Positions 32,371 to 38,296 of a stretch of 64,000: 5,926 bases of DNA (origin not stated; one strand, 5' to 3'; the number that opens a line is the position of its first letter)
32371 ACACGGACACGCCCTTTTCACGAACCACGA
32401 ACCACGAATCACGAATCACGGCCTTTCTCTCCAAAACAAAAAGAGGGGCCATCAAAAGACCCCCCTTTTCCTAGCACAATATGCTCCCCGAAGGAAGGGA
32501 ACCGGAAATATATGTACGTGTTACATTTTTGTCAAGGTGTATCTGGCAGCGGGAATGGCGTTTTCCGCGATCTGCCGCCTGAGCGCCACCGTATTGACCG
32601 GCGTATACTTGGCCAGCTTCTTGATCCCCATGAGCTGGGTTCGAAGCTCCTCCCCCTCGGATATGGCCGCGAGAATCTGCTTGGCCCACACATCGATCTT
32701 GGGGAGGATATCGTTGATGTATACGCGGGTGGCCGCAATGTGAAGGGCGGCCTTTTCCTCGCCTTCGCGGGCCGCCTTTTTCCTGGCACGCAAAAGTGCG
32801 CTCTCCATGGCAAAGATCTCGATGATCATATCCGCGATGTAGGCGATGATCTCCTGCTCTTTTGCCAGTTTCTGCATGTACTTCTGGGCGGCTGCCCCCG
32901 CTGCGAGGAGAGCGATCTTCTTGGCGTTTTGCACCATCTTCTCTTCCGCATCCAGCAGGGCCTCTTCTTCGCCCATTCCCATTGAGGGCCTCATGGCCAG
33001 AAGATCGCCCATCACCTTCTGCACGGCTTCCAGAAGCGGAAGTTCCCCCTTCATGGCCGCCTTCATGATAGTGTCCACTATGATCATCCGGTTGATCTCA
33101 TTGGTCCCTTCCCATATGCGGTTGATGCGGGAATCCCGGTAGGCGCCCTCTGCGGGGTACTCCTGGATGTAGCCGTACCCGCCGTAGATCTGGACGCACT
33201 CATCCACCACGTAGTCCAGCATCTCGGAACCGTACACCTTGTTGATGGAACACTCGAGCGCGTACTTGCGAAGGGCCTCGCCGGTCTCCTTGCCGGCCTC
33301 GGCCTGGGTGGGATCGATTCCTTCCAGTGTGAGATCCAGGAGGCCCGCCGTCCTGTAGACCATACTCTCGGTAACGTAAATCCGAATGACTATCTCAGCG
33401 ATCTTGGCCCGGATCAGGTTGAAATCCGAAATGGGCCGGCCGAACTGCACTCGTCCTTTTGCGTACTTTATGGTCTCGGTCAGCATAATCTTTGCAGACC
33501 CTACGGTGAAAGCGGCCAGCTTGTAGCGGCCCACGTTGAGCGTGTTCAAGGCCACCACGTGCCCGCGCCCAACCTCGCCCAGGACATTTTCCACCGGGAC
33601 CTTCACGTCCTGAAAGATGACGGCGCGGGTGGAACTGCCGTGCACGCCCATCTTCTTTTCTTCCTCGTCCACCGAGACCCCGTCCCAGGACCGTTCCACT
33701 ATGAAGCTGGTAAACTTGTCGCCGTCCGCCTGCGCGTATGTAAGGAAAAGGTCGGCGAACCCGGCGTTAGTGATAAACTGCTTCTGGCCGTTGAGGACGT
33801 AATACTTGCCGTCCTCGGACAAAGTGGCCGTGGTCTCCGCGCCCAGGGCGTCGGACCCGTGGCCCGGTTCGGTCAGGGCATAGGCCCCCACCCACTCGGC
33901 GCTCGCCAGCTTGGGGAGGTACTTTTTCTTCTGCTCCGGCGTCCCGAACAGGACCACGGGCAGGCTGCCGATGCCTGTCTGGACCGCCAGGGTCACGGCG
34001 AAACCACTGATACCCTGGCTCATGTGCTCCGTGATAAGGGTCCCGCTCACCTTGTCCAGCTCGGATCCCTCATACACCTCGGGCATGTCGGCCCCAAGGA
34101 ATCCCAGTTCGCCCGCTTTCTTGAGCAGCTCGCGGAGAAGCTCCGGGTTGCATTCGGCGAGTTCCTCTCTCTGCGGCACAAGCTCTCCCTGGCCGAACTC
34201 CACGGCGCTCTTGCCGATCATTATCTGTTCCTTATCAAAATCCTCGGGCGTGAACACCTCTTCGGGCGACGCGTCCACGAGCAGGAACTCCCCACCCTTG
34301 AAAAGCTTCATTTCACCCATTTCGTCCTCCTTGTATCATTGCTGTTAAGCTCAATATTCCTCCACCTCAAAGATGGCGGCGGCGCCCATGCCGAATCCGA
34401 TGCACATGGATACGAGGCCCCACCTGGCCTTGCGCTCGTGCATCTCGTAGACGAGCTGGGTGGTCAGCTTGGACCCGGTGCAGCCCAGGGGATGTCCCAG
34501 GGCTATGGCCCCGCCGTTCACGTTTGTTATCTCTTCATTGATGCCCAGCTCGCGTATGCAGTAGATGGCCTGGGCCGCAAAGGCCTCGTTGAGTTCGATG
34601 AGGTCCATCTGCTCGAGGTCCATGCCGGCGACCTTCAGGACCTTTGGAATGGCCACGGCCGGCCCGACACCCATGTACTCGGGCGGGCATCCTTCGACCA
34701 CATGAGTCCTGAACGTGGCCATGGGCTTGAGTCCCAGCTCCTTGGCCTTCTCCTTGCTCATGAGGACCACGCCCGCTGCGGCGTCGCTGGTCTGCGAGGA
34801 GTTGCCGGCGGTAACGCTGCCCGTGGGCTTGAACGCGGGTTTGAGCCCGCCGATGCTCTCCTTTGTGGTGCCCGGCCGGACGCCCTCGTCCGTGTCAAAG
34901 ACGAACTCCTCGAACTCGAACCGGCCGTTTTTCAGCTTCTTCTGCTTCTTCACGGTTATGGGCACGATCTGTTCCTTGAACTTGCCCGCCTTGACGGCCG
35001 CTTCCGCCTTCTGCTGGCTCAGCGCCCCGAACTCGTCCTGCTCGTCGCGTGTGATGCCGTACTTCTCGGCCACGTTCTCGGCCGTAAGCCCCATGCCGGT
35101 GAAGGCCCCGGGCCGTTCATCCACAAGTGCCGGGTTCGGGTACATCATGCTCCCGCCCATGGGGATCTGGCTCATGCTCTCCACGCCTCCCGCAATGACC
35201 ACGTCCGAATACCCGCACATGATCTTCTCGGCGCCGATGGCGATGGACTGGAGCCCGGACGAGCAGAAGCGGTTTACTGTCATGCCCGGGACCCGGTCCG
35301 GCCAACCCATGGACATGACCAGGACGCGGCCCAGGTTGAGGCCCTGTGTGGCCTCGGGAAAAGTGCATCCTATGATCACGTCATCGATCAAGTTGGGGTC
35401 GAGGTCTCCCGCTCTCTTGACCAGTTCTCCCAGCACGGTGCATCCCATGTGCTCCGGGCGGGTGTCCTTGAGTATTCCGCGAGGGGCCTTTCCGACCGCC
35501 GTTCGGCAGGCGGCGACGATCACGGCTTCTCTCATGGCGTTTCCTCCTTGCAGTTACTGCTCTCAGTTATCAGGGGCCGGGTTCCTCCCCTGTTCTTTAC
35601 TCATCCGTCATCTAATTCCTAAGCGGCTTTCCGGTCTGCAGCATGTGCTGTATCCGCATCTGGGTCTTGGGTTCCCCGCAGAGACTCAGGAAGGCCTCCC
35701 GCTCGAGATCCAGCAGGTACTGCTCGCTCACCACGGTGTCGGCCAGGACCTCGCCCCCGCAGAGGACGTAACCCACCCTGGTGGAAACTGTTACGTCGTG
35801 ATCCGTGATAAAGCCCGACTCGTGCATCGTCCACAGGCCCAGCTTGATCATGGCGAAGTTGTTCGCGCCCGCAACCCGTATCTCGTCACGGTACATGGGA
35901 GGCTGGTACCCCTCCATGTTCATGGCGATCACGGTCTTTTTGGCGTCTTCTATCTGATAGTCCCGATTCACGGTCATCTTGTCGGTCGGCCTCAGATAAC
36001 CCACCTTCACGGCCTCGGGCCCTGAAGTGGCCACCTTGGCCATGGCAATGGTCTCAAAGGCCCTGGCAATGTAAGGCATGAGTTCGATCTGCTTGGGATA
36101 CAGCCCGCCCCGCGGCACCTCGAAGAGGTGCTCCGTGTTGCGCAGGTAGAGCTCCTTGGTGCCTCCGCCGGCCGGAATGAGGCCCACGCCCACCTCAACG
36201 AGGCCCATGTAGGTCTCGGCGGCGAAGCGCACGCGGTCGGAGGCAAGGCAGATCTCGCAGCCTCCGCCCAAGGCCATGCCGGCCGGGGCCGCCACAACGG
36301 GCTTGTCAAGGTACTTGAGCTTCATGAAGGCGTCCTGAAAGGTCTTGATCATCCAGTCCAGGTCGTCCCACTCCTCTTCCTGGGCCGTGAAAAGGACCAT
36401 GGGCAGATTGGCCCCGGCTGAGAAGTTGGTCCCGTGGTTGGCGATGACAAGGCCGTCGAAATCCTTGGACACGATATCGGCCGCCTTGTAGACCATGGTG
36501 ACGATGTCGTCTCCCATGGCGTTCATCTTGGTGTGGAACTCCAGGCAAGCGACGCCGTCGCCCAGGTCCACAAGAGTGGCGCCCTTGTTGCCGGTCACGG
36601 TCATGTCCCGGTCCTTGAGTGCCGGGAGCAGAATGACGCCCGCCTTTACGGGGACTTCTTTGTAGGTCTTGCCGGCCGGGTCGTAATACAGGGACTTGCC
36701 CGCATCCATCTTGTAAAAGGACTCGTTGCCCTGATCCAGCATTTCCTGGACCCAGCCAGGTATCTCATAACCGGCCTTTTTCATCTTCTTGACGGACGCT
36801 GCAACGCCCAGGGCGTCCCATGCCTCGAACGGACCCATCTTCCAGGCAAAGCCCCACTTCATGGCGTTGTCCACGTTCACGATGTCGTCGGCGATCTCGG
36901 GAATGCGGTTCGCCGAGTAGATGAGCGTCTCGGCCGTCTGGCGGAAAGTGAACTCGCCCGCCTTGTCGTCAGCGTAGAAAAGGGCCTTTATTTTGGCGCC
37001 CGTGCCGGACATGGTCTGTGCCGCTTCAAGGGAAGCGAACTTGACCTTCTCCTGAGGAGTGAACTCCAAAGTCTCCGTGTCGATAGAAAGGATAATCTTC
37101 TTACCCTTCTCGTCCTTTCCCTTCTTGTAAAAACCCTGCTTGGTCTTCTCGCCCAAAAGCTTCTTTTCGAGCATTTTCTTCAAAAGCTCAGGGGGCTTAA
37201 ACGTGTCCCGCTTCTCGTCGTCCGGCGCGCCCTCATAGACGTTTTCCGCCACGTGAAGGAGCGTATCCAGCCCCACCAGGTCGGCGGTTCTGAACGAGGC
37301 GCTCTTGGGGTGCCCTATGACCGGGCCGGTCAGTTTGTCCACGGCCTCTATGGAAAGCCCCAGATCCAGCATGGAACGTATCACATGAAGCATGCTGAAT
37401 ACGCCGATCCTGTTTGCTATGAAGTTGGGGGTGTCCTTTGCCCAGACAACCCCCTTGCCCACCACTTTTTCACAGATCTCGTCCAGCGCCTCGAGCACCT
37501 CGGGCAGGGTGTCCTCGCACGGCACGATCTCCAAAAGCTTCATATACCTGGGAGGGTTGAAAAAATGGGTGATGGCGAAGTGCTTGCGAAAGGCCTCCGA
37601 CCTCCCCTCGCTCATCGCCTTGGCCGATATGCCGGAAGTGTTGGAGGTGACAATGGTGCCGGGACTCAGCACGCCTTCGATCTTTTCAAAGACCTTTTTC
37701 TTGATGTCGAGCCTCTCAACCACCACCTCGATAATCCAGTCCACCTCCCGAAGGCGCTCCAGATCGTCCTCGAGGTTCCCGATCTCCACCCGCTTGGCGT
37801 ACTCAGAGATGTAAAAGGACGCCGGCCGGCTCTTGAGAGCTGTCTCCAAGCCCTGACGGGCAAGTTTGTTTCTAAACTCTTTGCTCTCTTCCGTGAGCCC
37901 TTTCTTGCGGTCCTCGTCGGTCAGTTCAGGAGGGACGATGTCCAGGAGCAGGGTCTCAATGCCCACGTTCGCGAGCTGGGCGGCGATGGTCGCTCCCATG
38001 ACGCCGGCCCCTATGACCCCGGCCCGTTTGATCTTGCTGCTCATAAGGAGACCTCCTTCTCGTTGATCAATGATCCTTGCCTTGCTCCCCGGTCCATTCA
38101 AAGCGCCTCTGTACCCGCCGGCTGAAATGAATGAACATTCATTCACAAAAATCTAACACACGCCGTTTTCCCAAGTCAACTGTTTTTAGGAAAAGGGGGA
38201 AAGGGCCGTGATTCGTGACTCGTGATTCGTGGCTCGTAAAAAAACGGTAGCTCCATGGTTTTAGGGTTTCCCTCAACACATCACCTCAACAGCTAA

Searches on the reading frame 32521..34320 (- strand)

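Call 46: search_protein_families(library=pfam, proteins=[window:32521-34320:-], max_evalue=1e-8)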
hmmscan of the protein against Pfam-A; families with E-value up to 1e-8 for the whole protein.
window:32521-34320:- (599 aa): 5 families
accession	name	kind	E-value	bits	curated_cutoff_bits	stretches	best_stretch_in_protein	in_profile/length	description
PF00441.29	Acyl-CoA_dh_1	-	2.9e-39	135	22.4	1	251-418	1-149/150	Acyl-CoA dehydrogenase, C-terminal domain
PF21263.2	Acyl-CoA-dh_C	-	6.3e-36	123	27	1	465-568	1-96/96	Acyl-CoA dehydrogenase, C-terminal domain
PF02771.21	Acyl-CoA_dh_N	-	5.1e-27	94.9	22.9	1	30-142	2-113/113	Acyl-CoA dehydrogenase, N-terminal domain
PF02770.24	Acyl-CoA_dh_M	-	3.5e-24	85.2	33.3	1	146-239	1-97/97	Acyl-CoA dehydrogenase, middle domain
PF08028.16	Acyl-CoA_dh_2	-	7.4e-14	52.6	22.7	1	268-407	3-133/134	Acyl-CoA dehydrogenase, C-terminal domain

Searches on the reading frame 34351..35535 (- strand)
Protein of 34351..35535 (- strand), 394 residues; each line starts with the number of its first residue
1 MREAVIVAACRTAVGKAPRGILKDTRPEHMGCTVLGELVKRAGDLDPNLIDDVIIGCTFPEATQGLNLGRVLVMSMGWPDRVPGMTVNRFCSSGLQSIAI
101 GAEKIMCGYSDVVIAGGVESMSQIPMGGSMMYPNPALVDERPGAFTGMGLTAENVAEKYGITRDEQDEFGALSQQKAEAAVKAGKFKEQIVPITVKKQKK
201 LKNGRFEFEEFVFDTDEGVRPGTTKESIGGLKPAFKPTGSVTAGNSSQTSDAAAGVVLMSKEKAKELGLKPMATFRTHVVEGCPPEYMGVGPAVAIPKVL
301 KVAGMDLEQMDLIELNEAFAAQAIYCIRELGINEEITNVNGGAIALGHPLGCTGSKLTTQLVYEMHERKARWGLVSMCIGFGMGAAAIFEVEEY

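Call 46: search_protein_families(library=pfam, proteins=[window:34351-35535:-], max_evalue=1e-8)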
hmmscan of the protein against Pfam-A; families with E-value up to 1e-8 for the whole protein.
window:34351-35535:- (394 aa): 2 families
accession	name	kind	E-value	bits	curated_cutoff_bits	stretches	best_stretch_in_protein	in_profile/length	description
PF00108.29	Thiolase_N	-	2.5e-71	240.5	26.4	1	5-262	2-260/260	Thiolase, N-terminal domain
PF02803.24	Thiolase_C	-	6.9e-45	152.1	27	1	269-390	1-122/123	Thiolase, C-terminal domain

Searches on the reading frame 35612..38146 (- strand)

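Call 46: search_protein_families(library=pfam, proteins=[window:35612-38146:-], max_evalue=1e-8)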
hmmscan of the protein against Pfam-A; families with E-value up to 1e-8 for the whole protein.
window:35612-38146:- (844 aa): 3 families
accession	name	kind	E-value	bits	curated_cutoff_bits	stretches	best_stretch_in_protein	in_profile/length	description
PF02737.24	3HCDH_N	-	1e-41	143.3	22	1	42-238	2-179/180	3-hydroxyacyl-CoA dehydrogenase, NAD binding domain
PF00725.27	3HCDH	-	6.7e-21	75.1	22.1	1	242-341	2-96/97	3-hydroxyacyl-CoA dehydrogenase, C-terminal domain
PF00378.25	ECH_1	-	6e-14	52.4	27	1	531-665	5-139/251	Enoyl-CoA hydratase/isomerase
